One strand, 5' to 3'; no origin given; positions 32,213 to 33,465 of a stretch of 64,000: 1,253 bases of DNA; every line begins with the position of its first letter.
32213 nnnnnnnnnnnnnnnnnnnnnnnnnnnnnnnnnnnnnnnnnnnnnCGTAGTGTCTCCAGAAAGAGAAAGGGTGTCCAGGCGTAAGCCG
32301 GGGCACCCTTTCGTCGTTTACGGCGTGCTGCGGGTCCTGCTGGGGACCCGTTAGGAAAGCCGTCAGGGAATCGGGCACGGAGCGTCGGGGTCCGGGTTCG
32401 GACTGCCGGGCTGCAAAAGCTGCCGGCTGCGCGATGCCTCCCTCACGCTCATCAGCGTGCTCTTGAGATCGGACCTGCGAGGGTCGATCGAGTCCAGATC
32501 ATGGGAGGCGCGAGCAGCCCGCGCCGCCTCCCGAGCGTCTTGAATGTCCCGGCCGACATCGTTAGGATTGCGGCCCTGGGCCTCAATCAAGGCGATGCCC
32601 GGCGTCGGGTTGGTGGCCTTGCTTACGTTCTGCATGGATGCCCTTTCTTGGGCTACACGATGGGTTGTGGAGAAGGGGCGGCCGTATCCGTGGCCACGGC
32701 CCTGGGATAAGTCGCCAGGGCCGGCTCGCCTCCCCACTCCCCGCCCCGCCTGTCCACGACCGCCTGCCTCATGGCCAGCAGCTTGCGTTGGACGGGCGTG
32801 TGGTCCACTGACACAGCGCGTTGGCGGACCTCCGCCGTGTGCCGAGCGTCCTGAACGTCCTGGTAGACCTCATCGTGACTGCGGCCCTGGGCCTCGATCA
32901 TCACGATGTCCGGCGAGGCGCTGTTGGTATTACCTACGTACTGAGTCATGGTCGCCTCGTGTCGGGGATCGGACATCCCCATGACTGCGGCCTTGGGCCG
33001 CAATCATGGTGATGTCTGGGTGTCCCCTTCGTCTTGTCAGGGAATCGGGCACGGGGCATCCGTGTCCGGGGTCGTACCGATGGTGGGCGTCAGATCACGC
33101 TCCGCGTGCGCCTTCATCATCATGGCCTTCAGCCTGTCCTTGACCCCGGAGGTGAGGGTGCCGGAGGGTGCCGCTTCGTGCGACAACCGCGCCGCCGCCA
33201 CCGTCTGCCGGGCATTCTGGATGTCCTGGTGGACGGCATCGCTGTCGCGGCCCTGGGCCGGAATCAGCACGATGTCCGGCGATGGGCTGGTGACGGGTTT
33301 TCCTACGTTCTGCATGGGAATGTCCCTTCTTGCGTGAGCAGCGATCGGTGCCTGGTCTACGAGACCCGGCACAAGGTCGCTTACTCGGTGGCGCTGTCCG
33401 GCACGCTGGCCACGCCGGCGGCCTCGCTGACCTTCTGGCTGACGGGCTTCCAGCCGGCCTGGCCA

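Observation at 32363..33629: Tandem array of four diverged small paralogous genes next to an SPFH gene, in the position of the usual lysis cassette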

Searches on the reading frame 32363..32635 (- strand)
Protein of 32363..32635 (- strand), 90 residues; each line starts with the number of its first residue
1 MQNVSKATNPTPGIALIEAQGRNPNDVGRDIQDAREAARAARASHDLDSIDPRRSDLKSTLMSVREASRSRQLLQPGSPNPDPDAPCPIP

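Call 3: search_protein_families(library=pfam, proteins=[window:32363-32635:-], max_evalue=0.1)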
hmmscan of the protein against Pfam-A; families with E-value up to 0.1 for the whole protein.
window:32363-32635:- (90 aa): 0 families

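Call 4: search_protein_families(library=phrogs, proteins=[window:32363-32635:-], max_evalue=0.1)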
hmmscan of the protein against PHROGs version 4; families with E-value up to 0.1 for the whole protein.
window:32363-32635:- (90 aa): 0 families

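Call 26: search_solved_structures(query=A3, max_evalue=10, show_alignments=2)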
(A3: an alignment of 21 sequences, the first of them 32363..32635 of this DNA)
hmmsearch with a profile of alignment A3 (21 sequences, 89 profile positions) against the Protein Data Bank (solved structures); distinct sequences matched with E-value up to 10: 6.
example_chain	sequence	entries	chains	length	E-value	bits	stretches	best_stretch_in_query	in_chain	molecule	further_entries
7pu5_A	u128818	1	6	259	0.98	13.7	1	15-45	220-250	Non-POU domain-containing octamer-binding protein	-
7lrq_B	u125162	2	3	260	0.99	13.7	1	15-45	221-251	Non-POU domain-containing octamer-binding protein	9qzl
3sde_B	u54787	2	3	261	1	13.7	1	15-45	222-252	Non-POU domain-containing octamer-binding protein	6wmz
5ifm_A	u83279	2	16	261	1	13.7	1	15-45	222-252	Non-POU domain-containing octamer-binding protein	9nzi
1eq1_A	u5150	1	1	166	1.6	13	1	16-76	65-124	APOLIPOPHORIN-III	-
9qxz_A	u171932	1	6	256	1.8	12.8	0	15-44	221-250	Non-POU domain-containing octamer-binding protein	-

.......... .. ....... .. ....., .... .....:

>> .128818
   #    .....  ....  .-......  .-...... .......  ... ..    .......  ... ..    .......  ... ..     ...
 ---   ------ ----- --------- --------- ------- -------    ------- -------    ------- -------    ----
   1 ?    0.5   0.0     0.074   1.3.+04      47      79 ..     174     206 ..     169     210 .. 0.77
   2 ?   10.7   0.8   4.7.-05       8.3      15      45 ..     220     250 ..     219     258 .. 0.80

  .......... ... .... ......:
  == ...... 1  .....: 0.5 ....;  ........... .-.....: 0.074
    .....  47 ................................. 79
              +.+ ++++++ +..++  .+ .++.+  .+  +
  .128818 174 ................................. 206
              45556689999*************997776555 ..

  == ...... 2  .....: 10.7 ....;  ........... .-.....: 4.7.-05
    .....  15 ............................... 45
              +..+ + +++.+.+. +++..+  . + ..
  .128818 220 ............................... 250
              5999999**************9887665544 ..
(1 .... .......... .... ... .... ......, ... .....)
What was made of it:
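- Tried and rejected: A profile search of PDB sequences gave only chance hits with E near 1 (call 26).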

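Call 33: predict_structure(alignment_id=A3)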
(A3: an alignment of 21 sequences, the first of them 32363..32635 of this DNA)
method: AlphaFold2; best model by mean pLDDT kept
length: 90 residues; sequences in the alignment: 21
mean_pLDDT: 63.9   pTM: 0.27
mean pLDDT of the five models: 63.9, 62.8, 61.3, 60.6, 60.6
residues with pLDDT >= 90: 0; 70-90: 24; 50-70: 63; < 50: 3
segments of 3 or more residues with pLDDT < 50: none
pLDDT, mean of each block of 10 residues (from residue 1): 52 58 68 81 59 62 73 58 65
secondary structure, 60 per line:
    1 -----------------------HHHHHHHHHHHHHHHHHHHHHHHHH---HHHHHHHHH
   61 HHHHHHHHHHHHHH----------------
elements in order: H24-48 H52-74
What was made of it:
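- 32363..32635 (-): Gene D: B-type member, 90 aa, ends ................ It is the last gene before the terminator. The AlphaFold2 model has pLDDT 64 with helices at 24-48 and 52-74 (call 33).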

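Call 34: find_related_loci(query=A3, collection=genome_contigs, flank=10000)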
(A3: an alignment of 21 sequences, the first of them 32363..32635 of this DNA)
Query A3 (90 aa) in genome_contigs; peptide patterns used: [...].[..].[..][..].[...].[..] (x = any residue, [..] = any of these).
17 stretches matched a pattern; 2 encode a relative of the query (tblastn E <= 1e-3); 1 distinct loci.
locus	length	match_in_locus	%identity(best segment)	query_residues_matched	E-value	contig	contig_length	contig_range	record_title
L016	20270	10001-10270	98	1-90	1e-55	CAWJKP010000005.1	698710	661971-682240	MAG: Pirellulales bacterium isolate MFD05580.bin.2.29 genome assembly, contig: contig_23355, whole genome shotgun sequen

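Call 35: find_related_loci(query=A3, collection=viral_contigs, flank=10000)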
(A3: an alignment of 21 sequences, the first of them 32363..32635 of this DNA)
Query A3 (90 aa) in viral_contigs; peptide patterns used: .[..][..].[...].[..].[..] (x = any residue, [..] = any of these).
11 stretches matched a pattern; 3 encode a relative of the query (tblastn E <= 1e-3); 3 distinct loci.
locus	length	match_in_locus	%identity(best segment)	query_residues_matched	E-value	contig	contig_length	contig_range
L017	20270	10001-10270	51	1-90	6e-26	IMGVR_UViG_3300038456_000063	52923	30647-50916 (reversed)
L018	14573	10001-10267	47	1-90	9e-22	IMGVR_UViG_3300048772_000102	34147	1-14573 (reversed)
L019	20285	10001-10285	45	1-90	9e-16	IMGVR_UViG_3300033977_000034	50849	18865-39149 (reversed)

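Call 37: search_protein_representatives(alignment_id=A3)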
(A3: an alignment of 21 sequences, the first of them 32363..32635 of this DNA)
Query: 21 sequences, 89 profile positions. Proteins with E-value up to 0.001 (for the whole library): 21; up to 1e-10: 11; up to 1e-30: 0. The best 21 are listed.
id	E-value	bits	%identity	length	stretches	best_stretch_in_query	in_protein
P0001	1.7e-29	118.8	-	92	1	1-89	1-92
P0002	6.4e-29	116.9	-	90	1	1-89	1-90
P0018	2.9e-27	111.6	-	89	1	1-89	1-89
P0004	4.6e-25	104.6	-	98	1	1-89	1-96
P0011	2.3e-17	79.9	-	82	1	1-82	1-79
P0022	4.8e-16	75.7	-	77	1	1-84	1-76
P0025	2.1e-15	73.6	-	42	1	1-37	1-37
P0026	1.1e-14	71.3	-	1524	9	13-44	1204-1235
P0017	2.2e-13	67.1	-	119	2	1-42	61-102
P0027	3.1e-13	66.6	-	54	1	1-51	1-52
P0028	2.8e-12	63.6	-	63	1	1-67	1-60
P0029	1.7e-09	54.7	-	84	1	1-72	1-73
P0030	9.4e-09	52.3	-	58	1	44-89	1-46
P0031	5.5e-08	49.8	-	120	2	13-35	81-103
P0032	8.8e-07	46.0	-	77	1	1-52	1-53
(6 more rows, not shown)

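Call 67: fold_search(model_id=the predicted structure, library=viral)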
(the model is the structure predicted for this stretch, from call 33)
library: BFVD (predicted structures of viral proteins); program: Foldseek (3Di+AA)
matches with E <= 10: 3; with E <= 0.001: 0
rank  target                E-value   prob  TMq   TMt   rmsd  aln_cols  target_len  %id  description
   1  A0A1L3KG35            4.8e+00  0.04  0.22  0.09  19.9        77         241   18  (no name in the UniProt tables at hand)
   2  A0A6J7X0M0            5.6e+00  0.02  0.21  0.05  25.2        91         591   15  Uncharacterized protein [uncultured Caudovirales phage]
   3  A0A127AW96            9.8e+00  0.03  0.25  0.17  11.2        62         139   24  Uncharacterized protein [Bacillus phage SP-15]
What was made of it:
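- Tried and rejected: Foldseek of the model against viral structures gave nothing with E below 4 (call 67).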

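Call 78: search_protein_families(library=ncbifam, proteins=[window:32363-32635:-], max_evalue=0.1)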
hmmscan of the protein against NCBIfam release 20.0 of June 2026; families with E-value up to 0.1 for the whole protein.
window:32363-32635:- (90 aa): 0 families

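Call 79: search_protein_families(library=padloc, proteins=[window:32363-32635:-], max_evalue=0.1)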
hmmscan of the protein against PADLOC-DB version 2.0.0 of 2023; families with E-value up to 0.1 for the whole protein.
window:32363-32635:- (90 aa): 0 families
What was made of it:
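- Orphan family: no hit in Pfam, PHROGs, NCBIfam or PADLOC (calls 3, 4, 78, 79), no PDB sequence match (call 26), and no Foldseek match to viral structures (call 67).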

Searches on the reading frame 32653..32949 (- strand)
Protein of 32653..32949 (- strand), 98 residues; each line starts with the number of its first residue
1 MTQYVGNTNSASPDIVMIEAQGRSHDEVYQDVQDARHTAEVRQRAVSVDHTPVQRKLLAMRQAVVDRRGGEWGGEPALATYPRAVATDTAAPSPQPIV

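Call 3: search_protein_families(library=pfam, proteins=[window:32653-32949:-], max_evalue=0.1)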
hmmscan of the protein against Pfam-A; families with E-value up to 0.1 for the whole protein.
window:32653-32949:- (98 aa): 2 families
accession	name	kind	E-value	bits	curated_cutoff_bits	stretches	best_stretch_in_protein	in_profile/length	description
PF14639.11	YqgF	-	0.001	19.4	35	1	10-88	61-138/150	Holliday-junction resolvase-like of SPT6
PF03698.18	UPF0180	-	0.055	14.1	25.4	1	7-34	50-76/77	Uncharacterised protein family (UPF0180)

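Call 4: search_protein_families(library=phrogs, proteins=[window:32653-32949:-], max_evalue=0.1)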
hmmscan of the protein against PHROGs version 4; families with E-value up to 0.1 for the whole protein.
window:32653-32949:- (98 aa): 0 families

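Call 78: search_protein_families(library=ncbifam, proteins=[window:32653-32949:-], max_evalue=0.1)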
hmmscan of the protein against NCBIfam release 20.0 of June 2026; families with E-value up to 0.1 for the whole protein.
window:32653-32949:- (98 aa): 0 families

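Call 79: search_protein_families(library=padloc, proteins=[window:32653-32949:-], max_evalue=0.1)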
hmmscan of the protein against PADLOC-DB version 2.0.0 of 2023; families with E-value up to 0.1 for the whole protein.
window:32653-32949:- (98 aa): 0 families

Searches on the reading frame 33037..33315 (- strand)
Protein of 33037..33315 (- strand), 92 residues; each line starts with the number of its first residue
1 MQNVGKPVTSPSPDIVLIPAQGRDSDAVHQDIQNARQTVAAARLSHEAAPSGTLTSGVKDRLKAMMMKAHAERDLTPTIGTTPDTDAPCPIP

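Call 3: search_protein_families(library=pfam, proteins=[window:33037-33315:-], max_evalue=0.1)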
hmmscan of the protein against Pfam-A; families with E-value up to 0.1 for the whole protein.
window:33037-33315:- (92 aa): 1 family
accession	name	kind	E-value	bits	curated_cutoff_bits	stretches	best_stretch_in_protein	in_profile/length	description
PF01910.22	Thiamine_BP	-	0.0094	16.3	24.9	1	15-71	3-58/92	Thiamine-binding protein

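Call 4: search_protein_families(library=phrogs, proteins=[window:33037-33315:-], max_evalue=0.1)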
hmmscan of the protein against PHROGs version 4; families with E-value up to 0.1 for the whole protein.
window:33037-33315:- (92 aa): 0 families

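Call 57: search_dna_similar(query=window:33037-33315:-, collection=phages, mode=protein, max_rows=10, max_evalue=1)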
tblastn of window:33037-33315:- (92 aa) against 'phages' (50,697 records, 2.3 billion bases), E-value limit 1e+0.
No match.

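Call 78: search_protein_families(library=ncbifam, proteins=[window:33037-33315:-], max_evalue=0.1)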
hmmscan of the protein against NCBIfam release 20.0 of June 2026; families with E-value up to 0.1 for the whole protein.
window:33037-33315:- (92 aa): 0 families

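Call 79: search_protein_families(library=padloc, proteins=[window:33037-33315:-], max_evalue=0.1)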
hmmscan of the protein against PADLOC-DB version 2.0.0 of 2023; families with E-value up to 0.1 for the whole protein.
window:33037-33315:- (92 aa): 0 families
